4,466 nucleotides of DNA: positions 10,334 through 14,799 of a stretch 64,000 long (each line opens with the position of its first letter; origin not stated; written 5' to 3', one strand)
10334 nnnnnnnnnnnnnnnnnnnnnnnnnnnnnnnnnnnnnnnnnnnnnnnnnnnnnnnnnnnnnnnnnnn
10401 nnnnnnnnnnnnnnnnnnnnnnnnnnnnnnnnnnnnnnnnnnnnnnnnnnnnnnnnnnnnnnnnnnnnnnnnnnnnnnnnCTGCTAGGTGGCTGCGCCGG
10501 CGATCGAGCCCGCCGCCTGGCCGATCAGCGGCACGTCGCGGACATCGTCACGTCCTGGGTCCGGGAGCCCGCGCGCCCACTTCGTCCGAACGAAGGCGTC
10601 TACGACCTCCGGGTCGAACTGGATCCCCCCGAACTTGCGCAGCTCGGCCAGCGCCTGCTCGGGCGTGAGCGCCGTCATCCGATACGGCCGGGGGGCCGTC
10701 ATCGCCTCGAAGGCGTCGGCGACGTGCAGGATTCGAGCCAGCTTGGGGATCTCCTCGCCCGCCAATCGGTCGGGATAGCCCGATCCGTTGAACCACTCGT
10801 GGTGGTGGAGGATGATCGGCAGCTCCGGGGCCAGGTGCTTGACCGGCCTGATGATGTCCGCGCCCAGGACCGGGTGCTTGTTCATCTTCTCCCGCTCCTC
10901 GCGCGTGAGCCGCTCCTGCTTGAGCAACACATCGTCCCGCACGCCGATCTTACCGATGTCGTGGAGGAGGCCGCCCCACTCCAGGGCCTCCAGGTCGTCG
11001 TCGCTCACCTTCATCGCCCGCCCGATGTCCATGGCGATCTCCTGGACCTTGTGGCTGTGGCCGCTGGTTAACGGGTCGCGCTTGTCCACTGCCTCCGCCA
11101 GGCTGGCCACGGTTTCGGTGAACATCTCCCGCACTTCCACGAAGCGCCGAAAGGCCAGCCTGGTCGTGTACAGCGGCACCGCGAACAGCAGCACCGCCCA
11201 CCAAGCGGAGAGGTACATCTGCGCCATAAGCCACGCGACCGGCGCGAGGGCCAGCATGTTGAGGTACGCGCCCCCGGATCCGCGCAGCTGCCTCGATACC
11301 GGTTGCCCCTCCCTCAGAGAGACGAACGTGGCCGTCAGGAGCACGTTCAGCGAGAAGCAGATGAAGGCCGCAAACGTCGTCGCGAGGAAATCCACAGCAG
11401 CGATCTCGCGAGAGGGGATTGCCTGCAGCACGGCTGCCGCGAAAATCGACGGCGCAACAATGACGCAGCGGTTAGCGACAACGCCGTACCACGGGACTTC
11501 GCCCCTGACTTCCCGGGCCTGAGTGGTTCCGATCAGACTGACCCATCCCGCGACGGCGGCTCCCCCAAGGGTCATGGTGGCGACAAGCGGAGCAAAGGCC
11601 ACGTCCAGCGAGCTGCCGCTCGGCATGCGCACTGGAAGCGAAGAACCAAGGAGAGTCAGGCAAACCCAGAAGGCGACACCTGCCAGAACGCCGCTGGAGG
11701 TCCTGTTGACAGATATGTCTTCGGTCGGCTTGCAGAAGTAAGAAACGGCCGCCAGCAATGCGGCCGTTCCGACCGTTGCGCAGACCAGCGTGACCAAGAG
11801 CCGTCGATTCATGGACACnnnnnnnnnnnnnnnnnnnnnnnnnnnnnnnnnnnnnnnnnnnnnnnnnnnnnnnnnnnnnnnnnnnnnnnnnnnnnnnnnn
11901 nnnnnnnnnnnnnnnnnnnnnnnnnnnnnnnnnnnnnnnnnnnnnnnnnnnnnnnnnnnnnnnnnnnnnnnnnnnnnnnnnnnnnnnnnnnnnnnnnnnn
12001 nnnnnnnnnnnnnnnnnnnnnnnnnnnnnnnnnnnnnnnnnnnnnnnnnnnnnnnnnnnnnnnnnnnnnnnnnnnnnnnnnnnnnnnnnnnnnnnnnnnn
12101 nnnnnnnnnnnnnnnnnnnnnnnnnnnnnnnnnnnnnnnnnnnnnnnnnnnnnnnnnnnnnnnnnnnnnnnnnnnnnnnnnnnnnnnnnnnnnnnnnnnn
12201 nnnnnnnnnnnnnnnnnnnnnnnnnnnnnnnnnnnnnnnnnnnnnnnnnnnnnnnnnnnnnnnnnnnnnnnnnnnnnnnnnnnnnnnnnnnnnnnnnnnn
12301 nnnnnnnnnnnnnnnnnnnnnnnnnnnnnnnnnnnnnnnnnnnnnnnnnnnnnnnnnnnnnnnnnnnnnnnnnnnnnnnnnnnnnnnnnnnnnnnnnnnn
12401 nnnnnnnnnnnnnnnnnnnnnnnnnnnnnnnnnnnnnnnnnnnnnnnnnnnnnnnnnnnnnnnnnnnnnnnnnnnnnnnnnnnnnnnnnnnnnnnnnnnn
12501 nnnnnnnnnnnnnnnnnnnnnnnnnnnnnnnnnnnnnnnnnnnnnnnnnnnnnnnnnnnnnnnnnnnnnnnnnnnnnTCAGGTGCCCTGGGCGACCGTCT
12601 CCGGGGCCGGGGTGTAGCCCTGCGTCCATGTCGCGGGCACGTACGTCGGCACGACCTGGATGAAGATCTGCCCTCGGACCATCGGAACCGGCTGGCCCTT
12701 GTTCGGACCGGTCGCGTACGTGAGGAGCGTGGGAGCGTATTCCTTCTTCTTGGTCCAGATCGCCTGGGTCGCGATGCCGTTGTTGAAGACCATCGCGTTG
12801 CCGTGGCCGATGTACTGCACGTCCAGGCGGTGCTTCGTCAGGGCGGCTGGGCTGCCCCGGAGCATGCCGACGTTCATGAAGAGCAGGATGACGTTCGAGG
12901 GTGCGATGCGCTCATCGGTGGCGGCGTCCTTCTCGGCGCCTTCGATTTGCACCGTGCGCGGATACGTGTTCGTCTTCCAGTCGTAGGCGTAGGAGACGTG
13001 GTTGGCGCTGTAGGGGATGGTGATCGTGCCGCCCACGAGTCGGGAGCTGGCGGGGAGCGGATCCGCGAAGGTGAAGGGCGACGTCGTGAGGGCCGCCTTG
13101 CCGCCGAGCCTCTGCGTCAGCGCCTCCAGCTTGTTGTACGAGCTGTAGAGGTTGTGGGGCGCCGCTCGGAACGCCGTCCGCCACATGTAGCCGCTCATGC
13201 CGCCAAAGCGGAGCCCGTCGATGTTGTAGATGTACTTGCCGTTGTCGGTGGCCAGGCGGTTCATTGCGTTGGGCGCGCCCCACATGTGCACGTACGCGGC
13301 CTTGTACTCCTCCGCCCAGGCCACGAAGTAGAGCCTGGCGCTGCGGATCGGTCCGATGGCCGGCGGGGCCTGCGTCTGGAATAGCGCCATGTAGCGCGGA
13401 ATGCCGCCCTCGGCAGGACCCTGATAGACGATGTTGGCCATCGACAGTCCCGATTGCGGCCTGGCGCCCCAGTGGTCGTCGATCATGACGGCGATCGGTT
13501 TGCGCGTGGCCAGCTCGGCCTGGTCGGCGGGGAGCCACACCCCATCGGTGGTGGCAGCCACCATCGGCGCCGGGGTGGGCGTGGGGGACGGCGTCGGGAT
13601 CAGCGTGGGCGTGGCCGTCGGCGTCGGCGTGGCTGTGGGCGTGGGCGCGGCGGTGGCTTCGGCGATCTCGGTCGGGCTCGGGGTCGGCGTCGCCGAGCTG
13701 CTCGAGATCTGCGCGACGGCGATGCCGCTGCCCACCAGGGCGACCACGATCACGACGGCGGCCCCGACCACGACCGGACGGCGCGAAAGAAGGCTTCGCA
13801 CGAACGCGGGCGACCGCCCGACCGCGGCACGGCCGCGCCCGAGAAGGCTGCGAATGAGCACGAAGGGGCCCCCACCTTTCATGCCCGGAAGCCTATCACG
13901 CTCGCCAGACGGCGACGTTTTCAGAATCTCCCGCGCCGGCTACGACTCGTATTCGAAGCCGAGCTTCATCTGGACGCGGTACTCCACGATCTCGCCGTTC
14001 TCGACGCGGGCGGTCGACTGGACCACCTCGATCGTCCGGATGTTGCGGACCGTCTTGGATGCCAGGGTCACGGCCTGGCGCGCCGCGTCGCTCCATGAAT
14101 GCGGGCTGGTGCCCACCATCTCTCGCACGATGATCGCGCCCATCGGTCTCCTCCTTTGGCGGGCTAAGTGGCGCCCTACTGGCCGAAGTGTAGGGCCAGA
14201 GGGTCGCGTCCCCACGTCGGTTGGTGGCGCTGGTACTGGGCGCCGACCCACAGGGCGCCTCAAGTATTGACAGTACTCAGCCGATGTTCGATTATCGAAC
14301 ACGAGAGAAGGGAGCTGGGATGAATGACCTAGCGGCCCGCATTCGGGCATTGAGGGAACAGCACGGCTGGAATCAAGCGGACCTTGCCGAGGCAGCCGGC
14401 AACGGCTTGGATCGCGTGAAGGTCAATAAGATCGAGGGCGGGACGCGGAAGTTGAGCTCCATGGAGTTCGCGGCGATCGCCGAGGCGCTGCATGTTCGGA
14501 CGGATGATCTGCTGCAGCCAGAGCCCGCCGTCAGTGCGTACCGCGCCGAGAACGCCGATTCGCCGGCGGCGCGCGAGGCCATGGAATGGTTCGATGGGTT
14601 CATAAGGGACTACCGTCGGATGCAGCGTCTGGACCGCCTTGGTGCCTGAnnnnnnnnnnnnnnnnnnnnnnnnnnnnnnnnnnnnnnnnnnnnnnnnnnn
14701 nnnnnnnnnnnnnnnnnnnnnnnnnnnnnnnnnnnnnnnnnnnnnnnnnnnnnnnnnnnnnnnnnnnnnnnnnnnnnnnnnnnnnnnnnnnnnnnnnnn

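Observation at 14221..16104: XRE repressor - ImmA/IrrE Zn-peptidase - PIN-like (DUF4411-like) three-gene module beside dnaB and lexA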

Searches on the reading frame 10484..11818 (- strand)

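Call 4: search_protein_families(library=pfam, proteins=[window:10484-11818:-], max_evalue=0.01)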
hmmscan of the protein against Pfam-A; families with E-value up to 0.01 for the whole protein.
window:10484-11818:- (444 aa): 2 families
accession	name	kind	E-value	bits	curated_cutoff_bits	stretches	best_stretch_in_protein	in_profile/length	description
PF13487.12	HD_5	-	3.2e-40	138.1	27.2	1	240-405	3-170/170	HD domain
PF01966.28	HD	-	5.2e-22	78.8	22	1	253-373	3-116/116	HD domain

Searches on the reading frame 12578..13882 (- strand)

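Call 4: search_protein_families(library=pfam, proteins=[window:12578-13882:-], max_evalue=0.01)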
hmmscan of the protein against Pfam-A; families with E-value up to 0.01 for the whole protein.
window:12578-13882:- (434 aa): 2 families
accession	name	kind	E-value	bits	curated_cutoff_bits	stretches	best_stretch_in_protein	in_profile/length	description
PF11258.13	DUF3048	-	4.2e-40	137.7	25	1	121-259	8-145/148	Protein of unknown function (DUF3048) N-terminal domain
PF17479.7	DUF3048_C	-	5.2e-17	62.7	25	1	287-408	1-114/114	Protein of unknown function (DUF3048) C-terminal domain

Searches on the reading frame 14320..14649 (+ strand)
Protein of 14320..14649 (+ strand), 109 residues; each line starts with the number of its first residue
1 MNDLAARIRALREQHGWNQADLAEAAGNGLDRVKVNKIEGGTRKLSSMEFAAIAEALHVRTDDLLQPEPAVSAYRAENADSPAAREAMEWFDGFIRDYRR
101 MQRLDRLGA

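Call 4: search_protein_families(library=pfam, proteins=[window:14320-14649:+], max_evalue=0.01)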
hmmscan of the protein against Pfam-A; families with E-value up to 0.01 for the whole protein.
window:14320-14649:+ (109 aa): 4 families
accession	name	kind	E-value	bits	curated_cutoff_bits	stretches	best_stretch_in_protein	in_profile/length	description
PF13560.12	HTH_31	-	2e-11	44.5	27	1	3-65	1-61/64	Helix-turn-helix domain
PF01381.28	HTH_3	-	1.2e-09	38.4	23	1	8-64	1-55/55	Helix-turn-helix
PF12844.13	HTH_19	-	7.2e-09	35.9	30.2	1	6-66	2-60/64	Helix-turn-helix domain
PF13443.12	HTH_26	-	0.00034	21.2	22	1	7-69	1-62/63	Cro/C1-type HTH DNA-binding domain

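Call 5: search_protein_families(library=padloc, proteins=[window:14320-14649:+], max_evalue=1)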
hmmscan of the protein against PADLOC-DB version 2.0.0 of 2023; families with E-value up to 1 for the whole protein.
window:14320-14649:+ (109 aa): 10 families
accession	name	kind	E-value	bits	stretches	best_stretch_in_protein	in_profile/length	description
PDLC04142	capH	-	7.4e-10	37.8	1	1-88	4-81/103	capH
PDLC03665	Control_protein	-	3.6e-07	28.4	1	5-66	10-70/77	control protein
PDLC02926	HTH_VI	-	1.5e-06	26.3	1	5-65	3-61/92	-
PDLC04775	PDC-M69A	-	3.9e-05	22.1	1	6-70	10-72/113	-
PDLC03664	Control_protein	-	4.3e-05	21.9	1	5-64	15-72/74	control protein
PDLC03953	RmrA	-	4.8e-05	20.7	1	4-59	6-59/373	-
PDLC03536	REase_II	-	0.00011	19.9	1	4-79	11-83/237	Type II restriction enzyme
PDLC03949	RmrA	-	0.00074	16.5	1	6-74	5-76/363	-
PDLC04757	PDC-M64B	-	0.0082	14.1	1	4-45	30-69/128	-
PDLC03666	Control_protein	-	0.014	13.9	1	9-60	12-61/77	control protein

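Call 6: search_protein_families(library=ncbifam, proteins=[window:14320-14649:+], max_evalue=1)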
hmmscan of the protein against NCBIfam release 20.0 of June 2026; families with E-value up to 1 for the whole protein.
window:14320-14649:+ (109 aa): 12 families
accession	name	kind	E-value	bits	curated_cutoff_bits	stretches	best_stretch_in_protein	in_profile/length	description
TIGR03070.1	couple_hipB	subfamily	1.6e-08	34.4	71.65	1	3-46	2-43/58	type II toxin-antitoxin system Y4mF family antitoxin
NF041951.1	phage_RstR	subfamily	4e-07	30.3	80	1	4-68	3-65/108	RstR family transcriptional repressor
NF047948.1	male_kill_WMK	equivalog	3.5e-06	26.7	300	1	4-73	6-72/300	WO male-killing family protein Wmk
NF006015.0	PRK08154.1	subfamily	1.2e-05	24.6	204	1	2-70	29-95/314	anaerobic benzoate catabolism transcriptional regulator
NF038139.1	Reg_Aceta_RamB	equivalog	0.0061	15.3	700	1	6-61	5-58/465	acetate metabolism transcriptional regulator RamB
NF050110.1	TransRegBldD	equivalog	0.012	15.4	250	1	3-73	8-77/162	transcriptional regulator BldD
TIGR03830.1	CxxCG_CxxCG_HTH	subfamily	0.019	14.8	61.8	1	5-43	67-103/127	type II TA system antitoxin MqsA family protein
TIGR00270.2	TIGR00270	equivalog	0.027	14.3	110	1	2-28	74-100/159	multiprotein bridging factor aMBF1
NF046032.1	TransRegSlrRBacil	equivalog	0.056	13.5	250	1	8-71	6-68/149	HTH-type transcriptional regulator SlrR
NF007271.0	PRK09726.1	equivalog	0.079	13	79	1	3-27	12-36/88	type II toxin-antitoxin system antitoxin HipB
NF007257.0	PRK09706.1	subfamily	0.14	11.9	101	1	4-62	6-62/135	transcriptional repressor DicA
NF041265.1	NadS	equivalog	0.16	12.3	60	1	6-36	33-63/94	NadS family protein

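Call 7: search_protein_families(library=phrogs, proteins=[window:14320-14649:+], max_evalue=1)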
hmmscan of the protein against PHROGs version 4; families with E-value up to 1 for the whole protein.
window:14320-14649:+ (109 aa): 22 families
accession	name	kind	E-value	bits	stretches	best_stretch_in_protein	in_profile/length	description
phrog_5823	-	transcription regulation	9.3e-12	45.8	1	3-92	6-95/404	transcriptional regulator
phrog_2328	-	transcription regulation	1.1e-09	39.2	1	2-69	14-79/128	transcriptional repressor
phrog_3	-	transcription regulation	4.6e-09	37.5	1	1-74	86-155/430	transcriptional repressor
phrog_8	-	transcription regulation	1.7e-08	35.3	1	1-65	74-136/346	transcriptional regulator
phrog_4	-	transcription regulation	1.9e-07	31.4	1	1-67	134-194/400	transcriptional repressor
phrog_2967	-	transcription regulation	1.4e-06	29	1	2-72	9-77/225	transcriptional regulator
phrog_7241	-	transcription regulation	3.6e-06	28.1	1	6-65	64-121/122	transcriptional regulator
phrog_4583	-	transcription regulation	9.9e-06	26.5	1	3-70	10-75/81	transcriptional repressor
phrog_2439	-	transcription regulation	5.7e-05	23.2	1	6-86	10-92/367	transcriptional regulator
phrog_1373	-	transcription regulation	8.2e-05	23.6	1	8-73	68-131/166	transcriptional regulator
phrog_6288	-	unknown function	0.0014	19.3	1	4-45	30-69/322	-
phrog_9908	-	DNA, RNA and nucleotide metabolism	0.0028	17.9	1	4-60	14-68/282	DNA binding protein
phrog_147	-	transcription regulation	0.0076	17.6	1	2-54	3-54/100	transcriptional regulator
phrog_2104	-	unknown function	0.009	17.2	1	6-27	42-63/103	-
phrog_11503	-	DNA, RNA and nucleotide metabolism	0.011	16.9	1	4-75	19-91/151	HTH DNA binding protein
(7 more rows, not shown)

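Call 66: search_solved_structures(query=window:14320-14649:+, max_evalue=0.001, show_alignments=1)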
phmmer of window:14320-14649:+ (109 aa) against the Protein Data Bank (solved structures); distinct sequences matched with E-value up to 0.001: 3.
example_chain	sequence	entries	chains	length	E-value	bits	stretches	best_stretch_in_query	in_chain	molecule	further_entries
7rdr_A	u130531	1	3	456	2.8e-12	50.4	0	74-101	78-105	Circular tendon repeat protein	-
4cja_A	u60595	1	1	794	0.00077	23.3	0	13-28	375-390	BURRH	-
4cj9_A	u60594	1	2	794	0.00078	23.3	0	13-28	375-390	BURRH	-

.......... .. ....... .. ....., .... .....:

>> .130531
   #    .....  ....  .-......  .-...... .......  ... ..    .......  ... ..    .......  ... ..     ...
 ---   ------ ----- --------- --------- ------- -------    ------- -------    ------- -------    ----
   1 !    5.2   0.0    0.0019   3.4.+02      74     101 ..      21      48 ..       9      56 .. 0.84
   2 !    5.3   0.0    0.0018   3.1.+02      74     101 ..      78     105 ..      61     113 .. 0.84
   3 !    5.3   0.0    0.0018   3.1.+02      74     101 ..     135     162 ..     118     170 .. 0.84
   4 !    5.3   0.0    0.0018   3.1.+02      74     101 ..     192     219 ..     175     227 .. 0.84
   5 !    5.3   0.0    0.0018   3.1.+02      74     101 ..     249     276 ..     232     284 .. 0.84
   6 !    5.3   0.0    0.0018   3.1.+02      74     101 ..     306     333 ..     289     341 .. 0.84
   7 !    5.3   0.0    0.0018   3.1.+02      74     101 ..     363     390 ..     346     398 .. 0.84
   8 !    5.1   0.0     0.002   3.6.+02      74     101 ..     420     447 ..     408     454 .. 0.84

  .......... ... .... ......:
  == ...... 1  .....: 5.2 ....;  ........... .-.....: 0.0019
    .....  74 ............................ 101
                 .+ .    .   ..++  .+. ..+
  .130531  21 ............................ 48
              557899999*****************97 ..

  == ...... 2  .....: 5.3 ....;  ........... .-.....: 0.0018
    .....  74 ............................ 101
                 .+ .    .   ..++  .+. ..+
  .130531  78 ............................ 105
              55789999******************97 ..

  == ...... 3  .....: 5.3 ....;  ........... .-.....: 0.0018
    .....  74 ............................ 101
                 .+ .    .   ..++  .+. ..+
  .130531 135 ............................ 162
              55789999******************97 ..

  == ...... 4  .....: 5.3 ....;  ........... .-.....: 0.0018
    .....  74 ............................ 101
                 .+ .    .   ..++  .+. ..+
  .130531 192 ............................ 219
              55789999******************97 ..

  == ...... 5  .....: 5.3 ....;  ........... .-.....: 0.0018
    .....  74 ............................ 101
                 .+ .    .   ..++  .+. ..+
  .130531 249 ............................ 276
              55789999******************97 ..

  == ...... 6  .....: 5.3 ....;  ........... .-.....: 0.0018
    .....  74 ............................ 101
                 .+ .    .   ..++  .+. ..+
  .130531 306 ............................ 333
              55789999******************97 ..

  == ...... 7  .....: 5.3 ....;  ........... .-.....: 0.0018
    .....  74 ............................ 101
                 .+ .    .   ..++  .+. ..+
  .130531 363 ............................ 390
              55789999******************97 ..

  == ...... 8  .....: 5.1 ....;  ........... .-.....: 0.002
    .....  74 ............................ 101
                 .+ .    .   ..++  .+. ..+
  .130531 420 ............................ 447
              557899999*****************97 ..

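Call 70: search_solved_structures(query=A6, max_evalue=0.0001, show_alignments=0)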
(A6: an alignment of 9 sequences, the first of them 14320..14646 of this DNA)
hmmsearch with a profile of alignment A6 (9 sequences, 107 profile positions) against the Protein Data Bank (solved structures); distinct sequences matched with E-value up to 0.0001: 31.
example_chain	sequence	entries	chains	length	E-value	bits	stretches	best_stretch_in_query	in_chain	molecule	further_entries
1y7y_A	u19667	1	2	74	1.3e-10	44.7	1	3-63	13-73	C.AhdI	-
2b5a_A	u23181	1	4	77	3.5e-08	36.9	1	5-60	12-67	C.BclI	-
3vk0_A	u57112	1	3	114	8.9e-08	35.6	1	4-79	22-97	Transcriptional regulator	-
4ich_A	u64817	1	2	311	3.1e-07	33.9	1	2-65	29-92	Transcriptional regulator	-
1sq8_A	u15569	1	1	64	4.5e-07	33.3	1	4-64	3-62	dh434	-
2ef8_A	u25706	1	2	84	1.1e-06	32.1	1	9-65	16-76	Putative transcription factor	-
1adr_A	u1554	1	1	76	2.1e-06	31.1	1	4-70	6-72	P22 C2 REPRESSOR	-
7t5u_A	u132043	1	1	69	2.5e-06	30.9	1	3-63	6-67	Helix-turn-helix domain-containing protein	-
2p5t_A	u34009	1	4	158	2.6e-06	30.9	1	4-66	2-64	Putative transcriptional regulator PezA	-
9k3w_A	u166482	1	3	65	2.7e-06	30.8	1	6-66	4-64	Transcriptional regulator, PbsX family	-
3kxa_A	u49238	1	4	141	5e-06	30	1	10-72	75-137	Putative uncharacterized protein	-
4ia8_A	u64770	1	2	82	5.8e-06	29.7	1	7-58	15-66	Regulatory protein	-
8tac_A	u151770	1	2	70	1.2e-05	28.8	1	3-57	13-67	DBP48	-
3clc_A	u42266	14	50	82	1.6e-05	28.3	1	7-58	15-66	Regulatory protein | R-M CONTROLLER PROTEIN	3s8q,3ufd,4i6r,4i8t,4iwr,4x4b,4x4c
4i6t_A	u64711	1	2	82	1.8e-05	28.2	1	7-58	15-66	Regulatory protein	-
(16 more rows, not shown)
